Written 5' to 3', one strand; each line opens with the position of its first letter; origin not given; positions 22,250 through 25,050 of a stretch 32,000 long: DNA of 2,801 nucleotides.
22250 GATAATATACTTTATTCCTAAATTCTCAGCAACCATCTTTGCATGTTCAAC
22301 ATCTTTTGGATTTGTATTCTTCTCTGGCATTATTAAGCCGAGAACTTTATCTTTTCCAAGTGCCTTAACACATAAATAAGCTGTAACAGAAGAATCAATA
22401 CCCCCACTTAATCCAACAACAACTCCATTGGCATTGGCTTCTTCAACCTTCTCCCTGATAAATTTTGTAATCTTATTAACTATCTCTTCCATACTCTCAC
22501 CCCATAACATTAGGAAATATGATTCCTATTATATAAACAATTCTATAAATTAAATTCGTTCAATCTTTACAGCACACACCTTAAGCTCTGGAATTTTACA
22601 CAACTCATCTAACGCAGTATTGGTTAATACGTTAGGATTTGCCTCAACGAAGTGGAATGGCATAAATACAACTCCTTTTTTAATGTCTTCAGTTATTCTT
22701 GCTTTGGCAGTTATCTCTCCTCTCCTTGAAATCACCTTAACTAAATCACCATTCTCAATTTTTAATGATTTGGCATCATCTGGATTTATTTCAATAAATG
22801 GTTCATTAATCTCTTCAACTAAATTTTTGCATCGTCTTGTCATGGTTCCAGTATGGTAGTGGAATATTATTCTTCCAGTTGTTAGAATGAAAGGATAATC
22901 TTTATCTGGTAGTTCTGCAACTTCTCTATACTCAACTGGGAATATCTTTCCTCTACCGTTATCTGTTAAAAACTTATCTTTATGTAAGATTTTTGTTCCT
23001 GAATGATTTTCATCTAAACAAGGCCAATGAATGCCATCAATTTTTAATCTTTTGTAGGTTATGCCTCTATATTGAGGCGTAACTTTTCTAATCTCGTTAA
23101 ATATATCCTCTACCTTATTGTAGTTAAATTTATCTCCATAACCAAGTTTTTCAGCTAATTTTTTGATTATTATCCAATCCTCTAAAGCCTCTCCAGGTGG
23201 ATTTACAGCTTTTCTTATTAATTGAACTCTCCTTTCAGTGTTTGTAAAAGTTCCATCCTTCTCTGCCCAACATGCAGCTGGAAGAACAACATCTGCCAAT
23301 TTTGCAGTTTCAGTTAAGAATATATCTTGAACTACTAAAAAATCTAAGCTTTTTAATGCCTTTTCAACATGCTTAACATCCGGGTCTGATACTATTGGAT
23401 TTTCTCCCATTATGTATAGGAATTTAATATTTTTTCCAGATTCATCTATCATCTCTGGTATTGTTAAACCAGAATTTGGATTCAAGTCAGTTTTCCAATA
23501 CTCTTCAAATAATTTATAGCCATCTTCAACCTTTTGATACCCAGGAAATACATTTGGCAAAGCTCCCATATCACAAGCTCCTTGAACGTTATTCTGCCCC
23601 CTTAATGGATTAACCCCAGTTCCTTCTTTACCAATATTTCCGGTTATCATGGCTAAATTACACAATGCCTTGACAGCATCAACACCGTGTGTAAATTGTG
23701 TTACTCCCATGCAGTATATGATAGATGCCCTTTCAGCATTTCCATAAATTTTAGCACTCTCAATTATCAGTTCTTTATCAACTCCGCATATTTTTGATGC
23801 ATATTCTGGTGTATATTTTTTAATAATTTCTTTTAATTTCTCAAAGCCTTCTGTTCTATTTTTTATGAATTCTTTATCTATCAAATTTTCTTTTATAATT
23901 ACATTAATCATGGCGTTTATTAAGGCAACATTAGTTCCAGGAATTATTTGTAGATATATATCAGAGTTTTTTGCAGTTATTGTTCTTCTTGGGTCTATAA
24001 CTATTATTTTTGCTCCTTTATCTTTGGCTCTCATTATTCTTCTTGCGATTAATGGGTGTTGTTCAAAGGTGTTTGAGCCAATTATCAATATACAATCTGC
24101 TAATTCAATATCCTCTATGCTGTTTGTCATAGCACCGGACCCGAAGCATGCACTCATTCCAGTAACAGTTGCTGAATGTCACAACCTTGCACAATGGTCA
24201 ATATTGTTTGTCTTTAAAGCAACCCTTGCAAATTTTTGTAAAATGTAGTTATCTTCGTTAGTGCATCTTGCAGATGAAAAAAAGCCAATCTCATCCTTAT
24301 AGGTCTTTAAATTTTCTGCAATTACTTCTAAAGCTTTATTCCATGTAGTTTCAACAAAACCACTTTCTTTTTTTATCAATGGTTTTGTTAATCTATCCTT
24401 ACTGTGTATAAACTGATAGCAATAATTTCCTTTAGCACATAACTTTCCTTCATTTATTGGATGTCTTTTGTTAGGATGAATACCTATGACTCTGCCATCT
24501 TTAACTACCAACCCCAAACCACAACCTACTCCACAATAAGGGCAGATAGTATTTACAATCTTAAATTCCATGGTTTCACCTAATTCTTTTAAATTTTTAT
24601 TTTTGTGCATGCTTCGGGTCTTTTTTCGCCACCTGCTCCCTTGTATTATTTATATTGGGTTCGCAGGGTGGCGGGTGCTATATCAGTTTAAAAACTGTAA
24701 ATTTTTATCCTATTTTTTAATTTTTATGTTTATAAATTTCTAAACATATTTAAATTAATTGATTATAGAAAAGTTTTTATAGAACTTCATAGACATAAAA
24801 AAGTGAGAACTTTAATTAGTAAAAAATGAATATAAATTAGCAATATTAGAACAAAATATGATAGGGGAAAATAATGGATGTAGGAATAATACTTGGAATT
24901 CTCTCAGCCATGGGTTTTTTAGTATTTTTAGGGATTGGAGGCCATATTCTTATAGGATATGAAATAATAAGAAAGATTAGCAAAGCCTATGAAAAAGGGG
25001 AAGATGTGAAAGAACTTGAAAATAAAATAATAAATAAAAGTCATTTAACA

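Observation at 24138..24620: Perfect 16-nt complementarity links the fdhA 5' UTR, next to the SECIS, to coding sequence just downstream of the UGA Sec codon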

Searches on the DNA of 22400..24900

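Call 49: search_rna_families(source=window, start=22400, end=24900, threshold=evalue, max_evalue=1)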
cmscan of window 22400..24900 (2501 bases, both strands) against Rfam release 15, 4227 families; matches with E-value up to 1: 0.
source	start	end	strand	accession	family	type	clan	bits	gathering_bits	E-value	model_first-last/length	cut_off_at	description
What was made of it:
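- On Bacterial intragenic SECIS: There was no Rfam match (call 49).
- Closest known: Bacterial SECIS. Different: No Rfam family matched (call 49).
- Tried and rejected: Rfam (call 49).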
